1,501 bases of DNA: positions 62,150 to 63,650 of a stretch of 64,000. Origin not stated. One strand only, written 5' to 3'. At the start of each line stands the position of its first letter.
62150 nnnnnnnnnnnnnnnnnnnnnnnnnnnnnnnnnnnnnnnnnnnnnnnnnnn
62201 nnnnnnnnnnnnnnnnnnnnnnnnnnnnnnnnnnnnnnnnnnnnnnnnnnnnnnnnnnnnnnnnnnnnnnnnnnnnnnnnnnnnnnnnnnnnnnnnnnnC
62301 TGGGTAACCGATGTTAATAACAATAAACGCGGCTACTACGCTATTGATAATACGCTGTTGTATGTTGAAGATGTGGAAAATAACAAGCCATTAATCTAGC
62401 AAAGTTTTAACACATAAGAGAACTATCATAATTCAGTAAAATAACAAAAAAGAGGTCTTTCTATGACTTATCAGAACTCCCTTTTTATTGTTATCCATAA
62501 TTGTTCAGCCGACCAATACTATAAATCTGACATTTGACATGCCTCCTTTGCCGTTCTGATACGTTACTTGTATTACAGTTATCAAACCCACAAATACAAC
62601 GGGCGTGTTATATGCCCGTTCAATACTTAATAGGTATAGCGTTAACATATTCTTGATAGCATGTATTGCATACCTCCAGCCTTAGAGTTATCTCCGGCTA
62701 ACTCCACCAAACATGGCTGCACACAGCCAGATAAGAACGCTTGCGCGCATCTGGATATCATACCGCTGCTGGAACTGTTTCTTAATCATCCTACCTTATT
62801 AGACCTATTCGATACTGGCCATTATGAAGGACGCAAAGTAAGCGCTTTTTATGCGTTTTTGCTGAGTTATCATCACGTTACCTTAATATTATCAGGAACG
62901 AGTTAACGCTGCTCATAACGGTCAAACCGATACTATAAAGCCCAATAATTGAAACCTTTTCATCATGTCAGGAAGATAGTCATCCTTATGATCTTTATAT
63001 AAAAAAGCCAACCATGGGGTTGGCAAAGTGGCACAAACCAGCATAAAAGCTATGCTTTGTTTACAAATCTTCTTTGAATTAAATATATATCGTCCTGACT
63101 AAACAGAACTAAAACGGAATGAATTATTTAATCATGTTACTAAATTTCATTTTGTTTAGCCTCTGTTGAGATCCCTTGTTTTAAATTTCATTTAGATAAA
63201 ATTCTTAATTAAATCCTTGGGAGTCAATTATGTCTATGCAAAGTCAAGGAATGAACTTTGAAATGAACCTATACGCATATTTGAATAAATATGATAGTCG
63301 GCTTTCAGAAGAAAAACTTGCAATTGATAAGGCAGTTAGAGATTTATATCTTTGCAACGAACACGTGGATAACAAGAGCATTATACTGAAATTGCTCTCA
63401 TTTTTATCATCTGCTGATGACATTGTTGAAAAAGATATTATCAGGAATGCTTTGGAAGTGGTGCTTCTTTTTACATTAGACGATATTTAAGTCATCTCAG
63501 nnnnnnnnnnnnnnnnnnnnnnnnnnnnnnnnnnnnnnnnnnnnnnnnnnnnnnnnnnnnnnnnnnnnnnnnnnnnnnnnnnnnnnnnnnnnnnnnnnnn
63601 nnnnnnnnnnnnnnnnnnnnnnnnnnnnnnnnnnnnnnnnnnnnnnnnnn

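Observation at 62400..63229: Long AT-rich spacer between ycgX and the AriR paralog with a candidate micro-ORF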

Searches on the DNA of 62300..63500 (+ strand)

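Call 3: search_dna_similar(query=window:62300-63300:+, collection=ecoli_genomes, mode=near, max_rows=25, rows=spread)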
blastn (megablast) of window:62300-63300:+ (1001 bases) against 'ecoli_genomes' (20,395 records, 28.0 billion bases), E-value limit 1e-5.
Records with a match: 18; places in all: 18; records where one place covers at least 80% of the query: 16.
Genomes with a match: 18 of 5426; with a place that covers at least 80% of the query: 16. Places per genome that has any: lowest 1, median 1, highest 1. On chromosomes: 18 places; on plasmids: 0.
Best place of each record, by identity: >=99% 2; 95-99% 16.
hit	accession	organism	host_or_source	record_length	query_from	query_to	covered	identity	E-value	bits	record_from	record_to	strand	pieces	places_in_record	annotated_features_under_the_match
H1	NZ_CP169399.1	Escherichia coli strain MFDS1022581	Animal source foods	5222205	1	1001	100%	100.0%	0e+0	1849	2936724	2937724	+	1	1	ycgX: DUF1398 domain-containing protein | biofilm development regulator YmgB/AriR family protein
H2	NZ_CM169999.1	Escherichia coli strain N96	Tibetan Pig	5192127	1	1001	100%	100.0%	0e+0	1849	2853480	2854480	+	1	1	ycgX: DUF1398 domain-containing protein | biofilm development regulator YmgB/AriR family protein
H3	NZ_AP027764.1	Escherichia coli strain 2017-02-2CC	Homo sapiens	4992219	1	1001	100%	98.7%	0e+0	1775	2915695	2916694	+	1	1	ycgX: DUF1398 domain-containing protein | biofilm development regulator YmgB/AriR family protein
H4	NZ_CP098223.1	Escherichia coli strain Z0117EC0005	Canis lupus familiaris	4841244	1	1001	100%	98.0%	0e+0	1738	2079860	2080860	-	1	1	ycgX: DUF1398 domain-containing protein | biofilm development regulator YmgB/AriR family protein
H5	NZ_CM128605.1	Escherichia coli strain E200086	Homo sapiens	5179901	1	1001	100%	98.0%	0e+0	1738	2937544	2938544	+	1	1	ycgX: DUF1398 domain-containing protein | biofilm development regulator YmgB/AriR family protein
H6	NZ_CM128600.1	Escherichia coli strain E400634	Homo sapiens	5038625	1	1001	100%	98.0%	0e+0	1738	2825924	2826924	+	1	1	ycgX: DUF1398 domain-containing protein | biofilm development regulator YmgB/AriR family protein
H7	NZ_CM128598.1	Escherichia coli strain E600003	Homo sapiens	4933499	1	1001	100%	98.0%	0e+0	1738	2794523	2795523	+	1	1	ycgX: DUF1398 domain-containing protein | biofilm development regulator YmgB/AriR family protein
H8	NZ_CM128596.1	Escherichia coli strain 100117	Homo sapiens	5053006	1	1001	100%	98.0%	0e+0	1738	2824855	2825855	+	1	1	ycgX: DUF1398 domain-containing protein | biofilm development regulator YmgB/AriR family protein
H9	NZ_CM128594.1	Escherichia coli strain 100248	Homo sapiens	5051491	1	1001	100%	98.0%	0e+0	1738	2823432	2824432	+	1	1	ycgX: DUF1398 domain-containing protein | biofilm development regulator YmgB/AriR family protein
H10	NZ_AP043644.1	Escherichia coli strain AST85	Homo sapiens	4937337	1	1001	100%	98.0%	0e+0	1738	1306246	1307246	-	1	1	ycgX: DUF1398 domain-containing protein | biofilm development regulator YmgB/AriR family protein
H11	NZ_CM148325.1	Escherichia coli strain 24A16CRGN010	Homo sapiens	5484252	1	1001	100%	97.9%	0e+0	1733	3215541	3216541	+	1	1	ycgX: DUF1398 domain-containing protein | biofilm development regulator YmgB/AriR family protein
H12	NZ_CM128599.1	Escherichia coli strain E500002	Homo sapiens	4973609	1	1001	100%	97.9%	0e+0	1731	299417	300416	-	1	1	ycgX: DUF1398 domain-containing protein | biofilm development regulator YmgB/AriR family protein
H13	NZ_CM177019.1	Escherichia coli strain RMDEC465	Homo sapiens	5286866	1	1001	100%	97.8%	0e+0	1727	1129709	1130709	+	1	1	ycgX: DUF1398 domain-containing protein | biofilm development regulator YmgB/AriR family protein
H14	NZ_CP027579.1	Escherichia coli strain 2013C-4282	Homo sapiens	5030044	1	1001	100%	97.7%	0e+0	1722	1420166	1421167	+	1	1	ycgX: DUF1398 domain-containing protein | biofilm development regulator YmgB/AriR family protein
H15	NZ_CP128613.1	Escherichia coli strain WL297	Homo sapiens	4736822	1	1001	100%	97.7%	0e+0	1722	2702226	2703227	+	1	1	ycgX: DUF1398 domain-containing protein | biofilm development regulator YmgB/AriR family protein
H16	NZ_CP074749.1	Escherichia coli strain R32_14_1F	goat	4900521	1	1001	100%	97.6%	0e+0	1714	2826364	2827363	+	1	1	ycgX: DUF1398 domain-containing protein | biofilm development regulator YmgB/AriR family protein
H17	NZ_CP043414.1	Escherichia coli strain EC42405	bovine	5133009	1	1001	57%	97.7%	0e+0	974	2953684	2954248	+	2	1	ycgX: DUF1398 domain-containing protein | biofilm development regulator YmgB/AriR family protein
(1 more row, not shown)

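Call 6: get_annotated_region(hit=H1, flank=6000)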
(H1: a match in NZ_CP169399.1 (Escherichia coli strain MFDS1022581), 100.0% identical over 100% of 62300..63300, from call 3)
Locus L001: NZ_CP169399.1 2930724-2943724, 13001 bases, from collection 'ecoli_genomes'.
description: Escherichia coli strain MFDS1022581 chromosome, complete genome
organism: Escherichia coli strain MFDS1022581 (NCBI taxid 562)
replicon: chromosome; assembly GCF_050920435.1
host: -; source: Animal source foods; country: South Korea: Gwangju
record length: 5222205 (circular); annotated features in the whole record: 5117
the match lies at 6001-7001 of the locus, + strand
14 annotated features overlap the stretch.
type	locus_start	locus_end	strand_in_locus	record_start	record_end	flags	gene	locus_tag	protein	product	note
CDS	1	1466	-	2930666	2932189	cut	pdeG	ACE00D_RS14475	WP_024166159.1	EAL domain-containing protein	-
CDS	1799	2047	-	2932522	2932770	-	-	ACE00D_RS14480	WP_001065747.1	hypothetical protein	-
CDS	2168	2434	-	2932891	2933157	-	ariR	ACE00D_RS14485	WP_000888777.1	biofilm/acid-resistance regulator AriR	-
CDS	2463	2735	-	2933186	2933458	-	ymgA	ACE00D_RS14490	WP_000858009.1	hypothetical protein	-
CDS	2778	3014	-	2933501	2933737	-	ycgZ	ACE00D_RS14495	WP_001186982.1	regulatory protein YcgZ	-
CDS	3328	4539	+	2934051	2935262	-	bluF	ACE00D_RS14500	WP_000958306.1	diguanylate phosphodiesterase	-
CDS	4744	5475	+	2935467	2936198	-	bluR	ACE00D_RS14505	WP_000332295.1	DNA-binding transcriptional repressor BluR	-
CDS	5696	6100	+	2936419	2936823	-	ycgX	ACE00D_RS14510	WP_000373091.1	DUF1398 domain-containing protein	-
CDS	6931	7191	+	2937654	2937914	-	-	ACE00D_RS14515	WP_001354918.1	biofilm development regulator YmgB/AriR family protein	-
CDS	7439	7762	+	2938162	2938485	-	iraM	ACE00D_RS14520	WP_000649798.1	anti-adapter protein IraM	-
CDS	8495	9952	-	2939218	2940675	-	trkG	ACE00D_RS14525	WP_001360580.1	Trk system potassium transporter TrkG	-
CDS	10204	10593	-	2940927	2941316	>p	-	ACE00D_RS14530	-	transposase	internal stop; incomplete; partial in the middle of a contig; missing N-terminus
CDS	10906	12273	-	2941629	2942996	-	-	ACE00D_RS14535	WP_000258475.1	hypothetical protein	-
CDS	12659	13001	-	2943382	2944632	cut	icd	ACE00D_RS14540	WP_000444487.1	NADP-dependent isocitrate dehydrogenase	-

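Call 7: get_annotated_region(hit=H17, flank=3000)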
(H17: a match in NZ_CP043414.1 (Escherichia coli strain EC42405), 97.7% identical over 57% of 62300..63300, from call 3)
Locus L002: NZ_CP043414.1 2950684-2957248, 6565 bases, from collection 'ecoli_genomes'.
description: Escherichia coli strain EC42405 chromosome, complete genome
organism: Escherichia coli strain EC42405 (NCBI taxid 562)
replicon: chromosome; assembly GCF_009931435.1
host: bovine; source: missing; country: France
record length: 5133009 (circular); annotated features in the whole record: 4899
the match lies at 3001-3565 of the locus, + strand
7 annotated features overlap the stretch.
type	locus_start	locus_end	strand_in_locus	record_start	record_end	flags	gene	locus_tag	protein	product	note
CDS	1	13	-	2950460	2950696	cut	ycgZ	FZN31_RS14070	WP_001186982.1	regulatory protein YcgZ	-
CDS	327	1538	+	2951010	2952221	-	bluF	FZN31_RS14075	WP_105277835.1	blue light-responsive regulator BluF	-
CDS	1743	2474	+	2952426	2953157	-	bluR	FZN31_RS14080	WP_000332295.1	DNA-binding transcriptional repressor BluR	-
CDS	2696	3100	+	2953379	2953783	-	ycgX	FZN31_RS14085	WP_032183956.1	DUF1398 domain-containing protein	-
CDS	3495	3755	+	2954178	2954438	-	-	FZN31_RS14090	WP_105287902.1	biofilm development regulator YmgB/AriR family protein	-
CDS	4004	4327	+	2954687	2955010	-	iraM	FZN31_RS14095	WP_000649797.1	anti-adapter protein IraM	-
CDS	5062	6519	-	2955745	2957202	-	trkG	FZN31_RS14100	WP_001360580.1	Trk system potassium transporter TrkG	-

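Call 9: search_dna_similar(query=window:62400-63229:+, collection=ecoli_genomes, mode=distant, max_rows=40, rows=spread)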
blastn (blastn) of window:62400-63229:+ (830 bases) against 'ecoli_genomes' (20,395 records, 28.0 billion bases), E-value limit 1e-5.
Records with a match: 5339; places in all: 7159; records where one place covers at least 80% of the query: 16.
Genomes with a match: 5322 of 5426; with a place that covers at least 80% of the query: 16. Places per genome that has any: lowest 1, median 1, highest 6. On chromosomes: 7132 places; on plasmids: 27.
Best place of each record, by identity: >=99% 2; 95-99% 16; 80-90% 308; 60-80% 5013.
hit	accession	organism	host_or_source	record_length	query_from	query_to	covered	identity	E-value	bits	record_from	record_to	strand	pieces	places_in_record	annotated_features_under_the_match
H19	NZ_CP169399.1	Escherichia coli strain MFDS1022581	Animal source foods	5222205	1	830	100%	100.0%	0e+0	1498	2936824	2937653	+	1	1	none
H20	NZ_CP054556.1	Escherichia coli strain LWY24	chicken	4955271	82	789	53%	76.2%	7e-40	331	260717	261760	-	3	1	iraM: anti-adapter protein IraM | ymgL: protein YmgL | protein YmgK | icd: NADP-dependent isocitrate dehydrogenase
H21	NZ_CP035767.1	Escherichia coli O145 strain RM12522-C8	Cattle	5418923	84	813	53%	74.4%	2e-39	259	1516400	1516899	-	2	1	ymgL: protein YmgL | protein YmgK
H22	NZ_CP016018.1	Escherichia coli strain ER1821R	missing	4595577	61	794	54%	73.7%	4e-37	253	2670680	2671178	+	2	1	hypothetical protein | protein YmgK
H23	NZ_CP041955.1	Escherichia coli strain EC2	Homo sapiens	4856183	61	794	54%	73.7%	4e-37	253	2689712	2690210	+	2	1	ymgL: protein YmgL | protein YmgK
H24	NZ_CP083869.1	Escherichia coli strain NDM6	Homo sapiens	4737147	61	794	54%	73.7%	4e-37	253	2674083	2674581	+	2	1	hypothetical protein | protein YmgK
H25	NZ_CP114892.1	Escherichia coli strain CM5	laboratory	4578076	61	794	54%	73.7%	4e-37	253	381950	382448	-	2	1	hypothetical protein | protein YmgK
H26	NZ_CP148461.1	Escherichia coli strain Z1323CEC0008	Chicken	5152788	61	794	54%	73.7%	4e-37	253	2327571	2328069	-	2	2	hypothetical protein | protein YmgK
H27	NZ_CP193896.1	Escherichia coli strain BW25113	phage lytic zone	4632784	61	794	54%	73.7%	4e-37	253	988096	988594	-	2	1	hypothetical protein | protein YmgK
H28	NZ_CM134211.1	Escherichia coli strain 148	Homo sapiens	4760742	61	794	54%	73.7%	4e-37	253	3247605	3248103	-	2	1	ymgL: protein YmgL | protein YmgK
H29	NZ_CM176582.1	Escherichia coli strain cS100a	Homo sapiens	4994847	61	794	54%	73.7%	4e-37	253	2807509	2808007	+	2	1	ymgL: protein YmgL | protein YmgK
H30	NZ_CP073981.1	Escherichia coli strain MB19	Poultry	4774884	61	794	54%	73.5%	4e-37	248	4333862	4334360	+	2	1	ymgL: protein YmgL | protein YmgK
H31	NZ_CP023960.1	Escherichia coli strain FDAARGOS_448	Homo sapiens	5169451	82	801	52%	74.4%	9e-39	254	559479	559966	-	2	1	ymgL: protein YmgL | protein YmgK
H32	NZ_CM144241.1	Escherichia coli strain DG343-1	chicken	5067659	82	801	52%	74.1%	1e-37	252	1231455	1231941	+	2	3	ymgL: protein YmgL | protein YmgK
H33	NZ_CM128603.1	Escherichia coli strain E203449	Homo sapiens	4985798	84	789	50%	74.8%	9e-39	256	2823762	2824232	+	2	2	ymgL: protein YmgL | protein YmgK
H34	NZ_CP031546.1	Escherichia coli strain cq9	pig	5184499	194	813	43%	75.7%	2e-39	236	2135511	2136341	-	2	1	iraM: anti-adapter protein IraM | hypothetical protein | icd: NADP-dependent isocitrate dehydrogenase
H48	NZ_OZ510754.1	Escherichia coli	-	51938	328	529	24%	68.6%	2e-9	73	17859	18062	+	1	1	helix-turn-helix domain-containing protein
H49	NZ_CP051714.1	Escherichia coli strain SCU-122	Homo sapiens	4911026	82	258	21%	75.4%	7e-21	111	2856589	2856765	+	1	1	ymgL: protein YmgL | icd: NADP-dependent isocitrate dehydrogenase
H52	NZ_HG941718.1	Escherichia coli O25b:H4-ST131 strain EC958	-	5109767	82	258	21%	72.1%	1e-12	84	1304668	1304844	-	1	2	hypothetical protein | isocitrate/isopropylmalate family dehydrogenase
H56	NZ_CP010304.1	Escherichia coli O157:H7 str. SS52 strain SS52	Cattle feces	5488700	194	258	8%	83.3%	3e-7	67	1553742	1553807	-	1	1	icd: NADP-dependent isocitrate dehydrogenase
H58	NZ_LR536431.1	Escherichia coli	-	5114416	194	258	8%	81.8%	3e-6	63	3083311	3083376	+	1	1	icd: NADP-dependent isocitrate dehydrogenase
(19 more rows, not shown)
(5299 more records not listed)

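Call 10: get_annotated_region(hit=H27, flank=2500)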
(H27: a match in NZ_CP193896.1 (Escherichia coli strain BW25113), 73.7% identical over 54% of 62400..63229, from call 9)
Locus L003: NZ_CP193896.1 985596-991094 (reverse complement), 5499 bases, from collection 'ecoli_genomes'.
description: Escherichia coli strain BW25113 chromosome, complete genome
organism: Escherichia coli strain BW25113 (NCBI taxid 562)
replicon: chromosome; assembly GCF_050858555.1
host: -; source: phage lytic zone; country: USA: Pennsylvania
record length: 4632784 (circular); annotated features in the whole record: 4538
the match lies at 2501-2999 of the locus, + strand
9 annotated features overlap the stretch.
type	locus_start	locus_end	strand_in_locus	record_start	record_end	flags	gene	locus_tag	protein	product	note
CDS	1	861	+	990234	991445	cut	bluF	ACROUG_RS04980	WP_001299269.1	blue light-responsive regulator BluF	-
CDS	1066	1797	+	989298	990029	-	bluR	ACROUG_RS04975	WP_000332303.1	DNA-binding transcriptional repressor BluR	-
CDS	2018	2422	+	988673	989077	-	ycgX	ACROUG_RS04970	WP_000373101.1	DUF1398 domain-containing protein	-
CDS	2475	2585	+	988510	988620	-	-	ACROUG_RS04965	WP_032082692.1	hypothetical protein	-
CDS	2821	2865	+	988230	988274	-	-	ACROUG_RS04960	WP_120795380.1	protein YmgK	-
CDS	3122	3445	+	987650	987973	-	iraM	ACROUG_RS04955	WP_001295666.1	anti-adapter protein IraM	-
CDS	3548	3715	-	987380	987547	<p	-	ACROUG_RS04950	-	isocitrate/isopropylmalate family dehydrogenase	incomplete; partial in the middle of a contig; missing N-terminus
CDS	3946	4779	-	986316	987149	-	mcrA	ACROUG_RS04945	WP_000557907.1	5-methylcytosine-specific endonuclease McrA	-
CDS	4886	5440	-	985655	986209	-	pinE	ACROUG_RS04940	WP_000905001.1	site-specific DNA recombinase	-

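Call 11: get_annotated_region(hit=H20, flank=2500)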
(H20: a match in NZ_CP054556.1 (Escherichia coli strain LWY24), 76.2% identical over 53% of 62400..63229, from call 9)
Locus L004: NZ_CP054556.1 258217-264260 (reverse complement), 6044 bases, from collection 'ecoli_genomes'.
description: Escherichia coli strain LWY24 chromosome, complete genome
organism: Escherichia coli strain LWY24 (NCBI taxid 562)
replicon: chromosome; assembly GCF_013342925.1
host: chicken; source: feces; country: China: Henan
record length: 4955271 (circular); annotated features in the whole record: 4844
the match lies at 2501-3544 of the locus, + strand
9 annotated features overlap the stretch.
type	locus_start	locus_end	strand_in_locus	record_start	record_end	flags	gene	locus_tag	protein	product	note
CDS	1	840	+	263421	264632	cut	bluF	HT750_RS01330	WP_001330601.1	blue light-responsive regulator BluF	-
CDS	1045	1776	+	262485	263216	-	bluR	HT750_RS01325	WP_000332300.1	DNA-binding transcriptional repressor BluR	-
CDS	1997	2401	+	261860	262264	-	ycgX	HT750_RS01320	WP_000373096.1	DUF1398 domain-containing protein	-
CDS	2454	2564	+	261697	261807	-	ymgL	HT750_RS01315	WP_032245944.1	protein YmgL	-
CDS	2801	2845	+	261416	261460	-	-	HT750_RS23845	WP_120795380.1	protein YmgK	-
CDS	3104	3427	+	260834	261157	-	iraM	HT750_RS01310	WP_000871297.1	anti-adapter protein IraM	-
CDS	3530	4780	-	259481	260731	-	icd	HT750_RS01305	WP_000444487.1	NADP-dependent isocitrate dehydrogenase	-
CDS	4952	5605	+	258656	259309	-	rluE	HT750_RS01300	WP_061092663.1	23S rRNA pseudouridine(2457) synthase RluE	-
CDS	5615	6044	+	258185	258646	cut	nudJ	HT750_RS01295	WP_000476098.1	phosphatase NudJ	-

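Call 15: get_annotated_region(hit=H48, flank=2500)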
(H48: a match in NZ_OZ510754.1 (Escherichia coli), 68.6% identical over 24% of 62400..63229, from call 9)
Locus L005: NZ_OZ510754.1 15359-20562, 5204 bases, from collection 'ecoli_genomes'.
description: Escherichia coli isolate NCTC_13148 plasmid 5, complete sequence
organism: Escherichia coli (NCBI taxid 562)
replicon: plasmid 5; assembly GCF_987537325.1
host: -; source: -; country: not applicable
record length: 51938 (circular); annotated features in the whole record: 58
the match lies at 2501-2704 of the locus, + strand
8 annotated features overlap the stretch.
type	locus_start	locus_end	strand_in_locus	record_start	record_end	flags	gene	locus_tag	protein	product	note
CDS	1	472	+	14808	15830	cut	-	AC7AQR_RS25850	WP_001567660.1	IS110 family RNA-guided transposase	-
CDS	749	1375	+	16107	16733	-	-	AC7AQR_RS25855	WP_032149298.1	recombinase family protein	-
CDS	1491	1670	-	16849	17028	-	-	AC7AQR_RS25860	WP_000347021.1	hypothetical protein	-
CDS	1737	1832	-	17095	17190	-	dqlB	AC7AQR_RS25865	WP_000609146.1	DinQ-like type I toxin DqlB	-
CDS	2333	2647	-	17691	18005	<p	-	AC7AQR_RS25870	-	helix-turn-helix domain-containing protein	incomplete; partial in the middle of a contig; missing C-terminus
CDS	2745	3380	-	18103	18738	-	mrkF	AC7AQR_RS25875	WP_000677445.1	type 3 fimbria minor subunit MrkF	-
CDS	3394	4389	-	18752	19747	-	mrkD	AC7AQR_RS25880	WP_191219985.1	type 3 fimbria adhesin subunit MrkD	-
CDS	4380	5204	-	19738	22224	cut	mrkC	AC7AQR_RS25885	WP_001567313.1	type 3 fimbria usher protein MrkC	-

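Call 20: get_annotated_region(hit=H56, flank=1500)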
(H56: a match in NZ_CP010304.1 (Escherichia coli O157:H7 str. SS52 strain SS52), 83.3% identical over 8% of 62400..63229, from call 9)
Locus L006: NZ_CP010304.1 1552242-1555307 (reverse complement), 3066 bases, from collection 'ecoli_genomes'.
description: Escherichia coli O157:H7 str. SS52 chromosome, complete genome
organism: Escherichia coli O157:H7 str. SS52 strain SS52 (NCBI taxid 1330457)
replicon: chromosome; assembly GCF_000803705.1
host: -; source: Cattle feces; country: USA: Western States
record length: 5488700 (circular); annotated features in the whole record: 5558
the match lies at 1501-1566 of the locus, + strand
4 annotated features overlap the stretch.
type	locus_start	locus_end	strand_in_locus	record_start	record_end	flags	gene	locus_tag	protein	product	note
CDS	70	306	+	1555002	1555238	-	-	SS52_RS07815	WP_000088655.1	excisionase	-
CDS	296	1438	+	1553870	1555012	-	-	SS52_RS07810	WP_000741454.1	site-specific integrase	-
CDS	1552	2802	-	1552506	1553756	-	icd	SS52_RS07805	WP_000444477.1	NADP-dependent isocitrate dehydrogenase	-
CDS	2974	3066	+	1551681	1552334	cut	rluE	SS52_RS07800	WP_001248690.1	23S rRNA pseudouridine(2457) synthase RluE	-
